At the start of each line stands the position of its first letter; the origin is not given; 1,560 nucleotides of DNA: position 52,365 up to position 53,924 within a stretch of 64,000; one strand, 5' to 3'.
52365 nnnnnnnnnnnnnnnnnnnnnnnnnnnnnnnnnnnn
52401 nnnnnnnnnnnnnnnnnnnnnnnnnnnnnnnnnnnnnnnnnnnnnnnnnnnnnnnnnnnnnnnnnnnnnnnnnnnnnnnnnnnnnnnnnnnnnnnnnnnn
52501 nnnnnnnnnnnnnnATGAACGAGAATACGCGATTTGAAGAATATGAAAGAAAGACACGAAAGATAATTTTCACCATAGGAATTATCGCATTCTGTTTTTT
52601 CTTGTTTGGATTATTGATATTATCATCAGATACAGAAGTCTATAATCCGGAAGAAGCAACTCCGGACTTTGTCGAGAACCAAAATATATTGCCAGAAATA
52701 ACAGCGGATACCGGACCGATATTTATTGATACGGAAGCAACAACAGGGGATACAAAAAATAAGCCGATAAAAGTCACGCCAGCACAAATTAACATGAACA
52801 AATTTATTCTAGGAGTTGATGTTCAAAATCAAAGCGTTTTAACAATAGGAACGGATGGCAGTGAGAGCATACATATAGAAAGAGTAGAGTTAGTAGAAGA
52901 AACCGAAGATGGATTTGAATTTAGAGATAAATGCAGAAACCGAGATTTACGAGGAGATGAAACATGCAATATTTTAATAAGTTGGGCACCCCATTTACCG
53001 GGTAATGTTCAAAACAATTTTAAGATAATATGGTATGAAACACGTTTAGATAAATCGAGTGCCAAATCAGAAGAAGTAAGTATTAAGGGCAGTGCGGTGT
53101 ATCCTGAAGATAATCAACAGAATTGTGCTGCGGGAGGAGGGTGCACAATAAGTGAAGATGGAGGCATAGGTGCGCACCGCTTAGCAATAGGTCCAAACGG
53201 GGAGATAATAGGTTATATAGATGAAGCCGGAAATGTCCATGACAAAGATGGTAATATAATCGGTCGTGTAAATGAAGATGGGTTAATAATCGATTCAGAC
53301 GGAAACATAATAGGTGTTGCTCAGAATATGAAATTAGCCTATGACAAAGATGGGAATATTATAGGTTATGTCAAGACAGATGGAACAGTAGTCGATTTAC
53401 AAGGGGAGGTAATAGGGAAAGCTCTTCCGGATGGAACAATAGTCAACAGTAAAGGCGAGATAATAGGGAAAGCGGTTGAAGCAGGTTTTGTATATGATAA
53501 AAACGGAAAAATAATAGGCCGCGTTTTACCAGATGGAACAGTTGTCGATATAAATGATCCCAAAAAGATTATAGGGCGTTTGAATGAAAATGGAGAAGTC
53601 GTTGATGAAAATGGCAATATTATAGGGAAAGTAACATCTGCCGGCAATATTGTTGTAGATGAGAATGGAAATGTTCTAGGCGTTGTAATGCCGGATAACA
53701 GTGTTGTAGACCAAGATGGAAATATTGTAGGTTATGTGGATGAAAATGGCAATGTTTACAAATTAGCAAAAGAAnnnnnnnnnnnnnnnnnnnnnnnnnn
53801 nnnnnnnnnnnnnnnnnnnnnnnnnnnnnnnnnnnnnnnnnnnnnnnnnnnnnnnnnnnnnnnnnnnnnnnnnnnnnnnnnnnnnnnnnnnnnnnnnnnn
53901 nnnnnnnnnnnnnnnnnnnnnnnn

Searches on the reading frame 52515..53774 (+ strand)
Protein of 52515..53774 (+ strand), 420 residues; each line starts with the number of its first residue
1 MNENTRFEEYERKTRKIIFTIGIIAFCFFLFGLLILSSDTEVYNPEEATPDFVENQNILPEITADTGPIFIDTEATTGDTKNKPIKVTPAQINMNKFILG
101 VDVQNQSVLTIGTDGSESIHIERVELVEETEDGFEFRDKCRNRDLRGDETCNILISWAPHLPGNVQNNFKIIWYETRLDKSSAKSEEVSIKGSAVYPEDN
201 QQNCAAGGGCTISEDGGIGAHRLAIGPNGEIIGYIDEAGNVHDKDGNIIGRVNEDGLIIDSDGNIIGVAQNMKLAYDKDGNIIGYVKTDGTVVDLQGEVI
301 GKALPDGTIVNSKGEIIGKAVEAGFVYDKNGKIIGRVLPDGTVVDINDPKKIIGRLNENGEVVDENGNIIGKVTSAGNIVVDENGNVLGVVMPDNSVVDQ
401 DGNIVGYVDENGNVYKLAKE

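Call 57: predict_structure(alignment_id=A2)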
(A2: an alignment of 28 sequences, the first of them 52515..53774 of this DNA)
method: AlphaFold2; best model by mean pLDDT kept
length: 420 residues; sequences in the alignment: 28
mean_pLDDT: 71.7   pTM: 0.34
mean pLDDT of the five models: 71.7, 71.1, 70.1, 68.7, 68.1
residues with pLDDT >= 90: 42; 70-90: 223; 50-70: 87; < 50: 68
segments of 3 or more residues with pLDDT < 50: 1-3, 46-81, 199-220
pLDDT, mean of each block of 10 residues (from residue 1): 51 75 90 73 49 42 42 39 78 77 76 85 82 71 88 83 82 88 88 65 37 36 61 71 78 74 80 75 75 81 80 91 76 73 80 85 91 64 66 71 77 66
secondary structure, 60 per line:
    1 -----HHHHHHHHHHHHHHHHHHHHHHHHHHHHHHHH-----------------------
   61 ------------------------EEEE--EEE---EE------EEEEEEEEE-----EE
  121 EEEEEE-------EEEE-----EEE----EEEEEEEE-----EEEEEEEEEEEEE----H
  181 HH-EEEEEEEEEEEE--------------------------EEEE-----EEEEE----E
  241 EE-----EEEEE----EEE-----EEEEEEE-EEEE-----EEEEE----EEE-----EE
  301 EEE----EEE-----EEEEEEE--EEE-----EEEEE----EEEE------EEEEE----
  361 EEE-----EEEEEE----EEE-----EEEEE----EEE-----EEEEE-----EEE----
elements in order: H6-37 E85-88 E91-93 E105-113 E119-126 E134-137 E143-145 E150-157 E163-175 E184-195 E222-225 E231-235 E240-242 E248-252 E257-259 E265-271 E273-276 E282-286 E291-293 E299-303 E308-310 E316-322 E325-327 E333-337 E342-345 E352-356 E361-363 E369-374 E379-381 E387-391 E396-398 E404-408 E414-416

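Call 61: fold_search(model_id=the predicted structure, library=pdb)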
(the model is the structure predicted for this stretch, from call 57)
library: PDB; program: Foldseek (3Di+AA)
matches with E <= 10: 1523; with E <= 0.001: 90
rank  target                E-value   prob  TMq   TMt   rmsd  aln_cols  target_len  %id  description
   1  6fvi                  4.5e-07  1.00  0.22  0.61  10.7       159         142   11  ASH / PapD-like domain of human CEP192 (PapD-like domain 7) (released 2019-03-20)
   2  7sqc_O1               3.3e-06  1.00  0.23  0.15   2.8       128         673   15  Ciliary C1 central pair apparatus isolated from Chlamydomonas reinhardtii (released 2022-04-13)
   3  7som_J                8.6e-06  1.00  0.22  0.14   5.2       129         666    8  Ciliary C2 central pair apparatus isolated from Chlamydomonas reinhardtii (released 2022-04-13)
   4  9ijj_4I               1.1e-05  1.00  0.23  0.03  17.0       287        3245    9  In situ structure of the central apparatus in mouse sperm axoneme. (released 2025-06-04)
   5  2ys4_MODEL_1_A        1.8e-05  1.00  0.20  0.59  11.2       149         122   13  Solution structure of the N-terminal PapD-like domain of HYDIN protein from human (released 2008-04-08)
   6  4aq1_C                1.9e-05  1.00  0.21  0.14  22.2       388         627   12  Structure of the SbsB S-layer protein of Geobacillus stearothermophilus PV72p2 in complex with nanobody KB6 (released 2012-06-13)
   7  1m1s                  2.1e-05  1.00  0.20  0.64   3.8       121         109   13  Structure of WR4, a C.elegans MSP family member (released 2003-07-29)
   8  7sqc_2A               2.3e-05  1.00  0.21  0.12  23.8       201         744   14  Ciliary C1 central pair apparatus isolated from Chlamydomonas reinhardtii (released 2022-04-13)
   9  7sqc_O0               2.4e-05  1.00  0.23  0.09   2.8       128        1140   15  Ciliary C1 central pair apparatus isolated from Chlamydomonas reinhardtii (released 2022-04-13)
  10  9ijj_h                2.4e-05  1.00  0.21  0.06   3.2       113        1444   13  In situ structure of the central apparatus in mouse sperm axoneme. (released 2025-06-04)
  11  2e6j_MODEL_1_A        3.0e-05  1.00  0.23  0.73   4.7       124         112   14  Solution structure of the C-terminal PapD-like domain from human HYDIN protein (released 2007-07-03)
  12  3qbt_F                3.0e-05  1.00  0.19  0.50   4.9       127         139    9  Crystal structure of OCRL1 540-678 in complex with Rab8a:GppNHp (released 2011-03-23)
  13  4aq1_A                3.0e-05  0.99  0.19  0.12  22.6       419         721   12  Structure of the SbsB S-layer protein of Geobacillus stearothermophilus PV72p2 in complex with nanobody KB6 (released 2012-06-13)
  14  7sqc_T0               3.4e-05  1.00  0.22  0.18  10.7       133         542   14  Ciliary C1 central pair apparatus isolated from Chlamydomonas reinhardtii (released 2022-04-13)
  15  9fh8_A                3.4e-05  1.00  0.20  0.28  11.0       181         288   15  Crystal structure of the SPD-2 domain of Apis dorsata CEP192 (released 2025-03-26)
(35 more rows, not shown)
